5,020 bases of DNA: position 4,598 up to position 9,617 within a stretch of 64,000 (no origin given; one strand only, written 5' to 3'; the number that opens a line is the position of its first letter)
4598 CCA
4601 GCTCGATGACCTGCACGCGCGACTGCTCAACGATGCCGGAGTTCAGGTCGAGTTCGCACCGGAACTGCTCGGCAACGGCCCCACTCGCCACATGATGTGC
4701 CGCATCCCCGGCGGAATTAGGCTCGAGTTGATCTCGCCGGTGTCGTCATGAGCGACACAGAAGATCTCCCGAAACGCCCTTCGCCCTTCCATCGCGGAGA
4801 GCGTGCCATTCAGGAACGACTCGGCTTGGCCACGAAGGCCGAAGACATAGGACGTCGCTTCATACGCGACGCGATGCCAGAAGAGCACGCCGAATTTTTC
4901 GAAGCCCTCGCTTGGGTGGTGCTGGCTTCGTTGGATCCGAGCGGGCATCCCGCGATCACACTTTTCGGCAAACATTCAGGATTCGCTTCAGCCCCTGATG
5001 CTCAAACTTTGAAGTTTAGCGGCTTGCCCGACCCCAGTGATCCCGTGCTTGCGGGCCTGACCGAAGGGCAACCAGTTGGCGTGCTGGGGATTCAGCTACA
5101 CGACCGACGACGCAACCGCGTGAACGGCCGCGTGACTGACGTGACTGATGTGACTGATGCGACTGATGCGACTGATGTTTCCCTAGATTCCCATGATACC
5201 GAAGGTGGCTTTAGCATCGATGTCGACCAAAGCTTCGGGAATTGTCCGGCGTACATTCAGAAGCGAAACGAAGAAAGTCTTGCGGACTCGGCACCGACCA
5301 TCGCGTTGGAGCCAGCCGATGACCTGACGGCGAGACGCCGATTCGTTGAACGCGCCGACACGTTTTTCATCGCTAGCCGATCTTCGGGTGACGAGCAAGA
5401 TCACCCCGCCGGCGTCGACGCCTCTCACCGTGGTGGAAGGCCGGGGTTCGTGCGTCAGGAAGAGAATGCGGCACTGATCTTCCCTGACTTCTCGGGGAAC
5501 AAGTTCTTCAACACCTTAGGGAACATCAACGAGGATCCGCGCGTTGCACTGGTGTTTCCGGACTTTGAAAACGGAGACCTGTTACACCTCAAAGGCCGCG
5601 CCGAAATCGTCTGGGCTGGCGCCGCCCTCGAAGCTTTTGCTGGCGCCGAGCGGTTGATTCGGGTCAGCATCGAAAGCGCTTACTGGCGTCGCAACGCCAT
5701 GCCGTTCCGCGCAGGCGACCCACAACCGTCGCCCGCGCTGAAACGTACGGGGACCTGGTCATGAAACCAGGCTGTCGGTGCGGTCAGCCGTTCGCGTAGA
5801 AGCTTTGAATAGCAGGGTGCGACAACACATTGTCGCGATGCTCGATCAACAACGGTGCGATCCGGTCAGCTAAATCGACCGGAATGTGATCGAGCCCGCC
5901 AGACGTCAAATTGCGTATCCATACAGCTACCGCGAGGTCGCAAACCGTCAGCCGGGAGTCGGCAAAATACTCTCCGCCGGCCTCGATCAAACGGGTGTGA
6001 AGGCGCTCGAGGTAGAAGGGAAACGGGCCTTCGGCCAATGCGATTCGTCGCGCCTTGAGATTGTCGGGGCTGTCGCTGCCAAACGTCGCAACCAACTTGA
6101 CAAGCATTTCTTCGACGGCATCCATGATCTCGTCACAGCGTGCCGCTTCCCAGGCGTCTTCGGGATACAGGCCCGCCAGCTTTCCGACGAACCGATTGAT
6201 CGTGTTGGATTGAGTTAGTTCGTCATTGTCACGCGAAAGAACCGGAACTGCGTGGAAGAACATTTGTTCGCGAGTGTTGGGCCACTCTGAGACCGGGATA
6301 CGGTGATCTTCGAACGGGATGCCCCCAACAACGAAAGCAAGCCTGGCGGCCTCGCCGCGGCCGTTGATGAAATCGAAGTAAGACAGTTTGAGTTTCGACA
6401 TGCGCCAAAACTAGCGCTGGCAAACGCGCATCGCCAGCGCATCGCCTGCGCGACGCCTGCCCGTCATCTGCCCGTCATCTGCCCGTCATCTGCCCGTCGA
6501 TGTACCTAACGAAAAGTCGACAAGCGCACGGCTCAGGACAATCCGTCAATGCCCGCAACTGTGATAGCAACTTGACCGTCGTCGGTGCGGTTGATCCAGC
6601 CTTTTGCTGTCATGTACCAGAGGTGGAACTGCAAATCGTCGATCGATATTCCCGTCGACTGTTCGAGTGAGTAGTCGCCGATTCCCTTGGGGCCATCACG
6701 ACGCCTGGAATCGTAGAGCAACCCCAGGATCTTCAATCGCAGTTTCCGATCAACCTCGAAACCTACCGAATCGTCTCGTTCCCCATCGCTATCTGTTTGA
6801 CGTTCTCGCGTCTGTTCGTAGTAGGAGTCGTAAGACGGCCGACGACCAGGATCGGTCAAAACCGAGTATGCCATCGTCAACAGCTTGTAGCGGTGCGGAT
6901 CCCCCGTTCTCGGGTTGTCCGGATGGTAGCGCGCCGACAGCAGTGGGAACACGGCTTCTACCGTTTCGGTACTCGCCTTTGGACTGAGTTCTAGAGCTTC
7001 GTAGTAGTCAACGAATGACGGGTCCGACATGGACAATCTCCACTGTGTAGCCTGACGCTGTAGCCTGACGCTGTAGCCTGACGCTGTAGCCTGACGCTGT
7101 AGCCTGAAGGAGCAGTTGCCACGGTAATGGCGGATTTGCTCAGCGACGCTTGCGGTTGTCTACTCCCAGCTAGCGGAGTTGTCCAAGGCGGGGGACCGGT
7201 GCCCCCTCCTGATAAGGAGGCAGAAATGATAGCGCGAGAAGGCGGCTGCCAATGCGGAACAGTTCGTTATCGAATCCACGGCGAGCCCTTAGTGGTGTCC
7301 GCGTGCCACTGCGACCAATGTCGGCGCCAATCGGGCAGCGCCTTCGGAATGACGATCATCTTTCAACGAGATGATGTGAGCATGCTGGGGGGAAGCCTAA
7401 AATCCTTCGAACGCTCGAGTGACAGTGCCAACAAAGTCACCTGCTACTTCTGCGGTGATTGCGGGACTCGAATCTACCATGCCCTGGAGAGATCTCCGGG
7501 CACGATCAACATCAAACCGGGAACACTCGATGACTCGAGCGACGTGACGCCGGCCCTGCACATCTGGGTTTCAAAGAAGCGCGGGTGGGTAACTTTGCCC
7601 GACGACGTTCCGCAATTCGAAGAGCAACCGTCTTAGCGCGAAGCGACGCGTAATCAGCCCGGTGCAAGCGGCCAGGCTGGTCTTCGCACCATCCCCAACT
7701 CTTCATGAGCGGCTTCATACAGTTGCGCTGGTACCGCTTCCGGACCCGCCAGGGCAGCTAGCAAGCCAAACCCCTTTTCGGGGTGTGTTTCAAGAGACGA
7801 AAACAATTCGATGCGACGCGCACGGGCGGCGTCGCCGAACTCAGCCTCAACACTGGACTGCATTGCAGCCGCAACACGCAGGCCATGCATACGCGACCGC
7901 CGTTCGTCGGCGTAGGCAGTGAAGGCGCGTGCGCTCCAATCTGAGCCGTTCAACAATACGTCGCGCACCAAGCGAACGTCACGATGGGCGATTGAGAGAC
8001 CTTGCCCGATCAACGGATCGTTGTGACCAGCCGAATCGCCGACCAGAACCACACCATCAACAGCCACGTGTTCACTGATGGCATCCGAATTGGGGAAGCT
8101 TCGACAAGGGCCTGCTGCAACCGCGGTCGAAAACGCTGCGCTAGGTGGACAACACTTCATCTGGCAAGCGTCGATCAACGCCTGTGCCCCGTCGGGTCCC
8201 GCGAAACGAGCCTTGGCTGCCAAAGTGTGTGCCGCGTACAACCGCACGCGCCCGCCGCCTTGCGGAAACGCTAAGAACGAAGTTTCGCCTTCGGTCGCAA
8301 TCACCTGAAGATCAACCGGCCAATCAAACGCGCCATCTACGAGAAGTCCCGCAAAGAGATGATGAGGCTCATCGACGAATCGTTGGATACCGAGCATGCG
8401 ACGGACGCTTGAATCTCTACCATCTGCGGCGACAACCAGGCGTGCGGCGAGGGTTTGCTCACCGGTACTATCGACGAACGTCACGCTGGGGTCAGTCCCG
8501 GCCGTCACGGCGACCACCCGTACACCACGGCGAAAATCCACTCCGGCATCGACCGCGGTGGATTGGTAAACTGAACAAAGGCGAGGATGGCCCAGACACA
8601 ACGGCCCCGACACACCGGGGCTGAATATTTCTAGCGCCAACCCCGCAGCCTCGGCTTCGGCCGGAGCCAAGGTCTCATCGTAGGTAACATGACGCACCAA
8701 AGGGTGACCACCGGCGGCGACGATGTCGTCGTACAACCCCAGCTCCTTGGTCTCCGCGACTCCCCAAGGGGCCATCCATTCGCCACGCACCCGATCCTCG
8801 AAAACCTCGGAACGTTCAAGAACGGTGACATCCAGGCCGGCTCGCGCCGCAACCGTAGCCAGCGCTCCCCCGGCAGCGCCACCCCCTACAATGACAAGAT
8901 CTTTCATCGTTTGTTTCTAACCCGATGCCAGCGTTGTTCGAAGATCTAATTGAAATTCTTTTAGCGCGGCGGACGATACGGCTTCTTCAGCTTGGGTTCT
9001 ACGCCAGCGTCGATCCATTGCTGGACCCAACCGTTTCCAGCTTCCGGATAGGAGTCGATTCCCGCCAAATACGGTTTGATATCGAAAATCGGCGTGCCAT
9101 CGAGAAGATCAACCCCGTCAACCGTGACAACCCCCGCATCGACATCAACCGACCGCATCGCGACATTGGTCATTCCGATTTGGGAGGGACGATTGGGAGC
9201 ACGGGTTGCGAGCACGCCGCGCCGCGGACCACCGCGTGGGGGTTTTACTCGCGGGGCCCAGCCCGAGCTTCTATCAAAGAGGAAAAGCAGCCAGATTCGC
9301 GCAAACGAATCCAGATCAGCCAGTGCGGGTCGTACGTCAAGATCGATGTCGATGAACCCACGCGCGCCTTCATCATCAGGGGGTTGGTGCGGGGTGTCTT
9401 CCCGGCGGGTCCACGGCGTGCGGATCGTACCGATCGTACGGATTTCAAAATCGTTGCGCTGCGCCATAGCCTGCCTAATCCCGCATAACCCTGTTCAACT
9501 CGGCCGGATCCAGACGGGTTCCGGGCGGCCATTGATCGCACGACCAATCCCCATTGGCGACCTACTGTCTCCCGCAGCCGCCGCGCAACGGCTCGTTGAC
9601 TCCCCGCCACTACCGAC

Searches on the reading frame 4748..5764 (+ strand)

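Call 10: search_protein_families(library=pfam, proteins=[window:4748-5764:+], max_evalue=0.001)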
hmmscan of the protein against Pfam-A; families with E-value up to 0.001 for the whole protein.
window:4748-5764:+ (338 aa): 1 family
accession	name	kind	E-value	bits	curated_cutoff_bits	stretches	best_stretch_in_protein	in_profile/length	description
PF01243.27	PNPOx_N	-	2e-16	60.9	28.1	2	197-301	6-91/120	Pyridoxamine 5'-phosphate oxidase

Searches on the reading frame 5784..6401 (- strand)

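Call 10: search_protein_families(library=pfam, proteins=[window:5784-6401:-], max_evalue=0.001)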
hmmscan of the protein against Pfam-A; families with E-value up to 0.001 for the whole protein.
window:5784-6401:- (205 aa): 1 family
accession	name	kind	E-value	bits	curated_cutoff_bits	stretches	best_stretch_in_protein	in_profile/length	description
PF14497.11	GST_C_3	-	4.6e-08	33.6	21.6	1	111-203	15-102/104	Glutathione S-transferase, C-terminal domain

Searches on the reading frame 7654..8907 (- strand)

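Call 10: search_protein_families(library=pfam, proteins=[window:7654-8907:-], max_evalue=0.001)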
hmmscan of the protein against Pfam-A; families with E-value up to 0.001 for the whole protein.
window:7654-8907:- (417 aa): 11 families
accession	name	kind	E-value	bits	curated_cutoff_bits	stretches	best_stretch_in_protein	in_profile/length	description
PF01494.25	FAD_binding_3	-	2.9e-23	83.1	22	1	4-319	4-319/349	FAD binding domain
PF07992.20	Pyr_redox_2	-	2.4e-08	34.2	26.1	1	3-34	2-175/291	Pyridine nucleotide-disulphide oxidoreductase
PF01266.30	DAO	-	1.5e-07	31.7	27.9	1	3-34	1-32/353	FAD dependent oxidoreductase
PF08491.16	SE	-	1.9e-07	30.9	20.1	1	155-325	2-171/276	Squalene epoxidase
PF04820.20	Trp_halogenase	-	1.8e-06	27.5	21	0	4-58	2-59/458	Tryptophan halogenase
PF00070.33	Pyr_redox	-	1.1e-05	26.3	22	1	4-37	2-35/82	Pyridine nucleotide-disulphide oxidoreductase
PF05834.18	Lycopene_cycl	-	1.1e-05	25.1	23.4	0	3-35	1-35/380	Lycopene cyclase protein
PF12831.13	FAD_oxidored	-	5.4e-05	23.1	27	1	3-161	1-143/416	FAD dependent oxidoreductase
PF03486.20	HI0933_like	-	0.00019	21.4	50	0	3-36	2-35/244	HI0933-like protein Rossmann domain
PF00890.30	FAD_binding_2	-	0.0002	21.1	20.4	1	3-36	1-34/414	FAD binding domain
PF13450.12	NAD_binding_8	-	0.0005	20.7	21.9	1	6-34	1-29/68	NAD(P)-binding Rossmann-like domain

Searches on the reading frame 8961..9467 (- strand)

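Call 10: search_protein_families(library=pfam, proteins=[window:8961-9467:-], max_evalue=0.001)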
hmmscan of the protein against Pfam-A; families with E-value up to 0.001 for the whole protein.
window:8961-9467:- (168 aa): 1 family
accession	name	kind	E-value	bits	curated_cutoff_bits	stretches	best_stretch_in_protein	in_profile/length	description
PF01980.22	TrmO_N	-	1.8e-30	106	26.8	1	24-138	1-116/116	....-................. O N-terminal domain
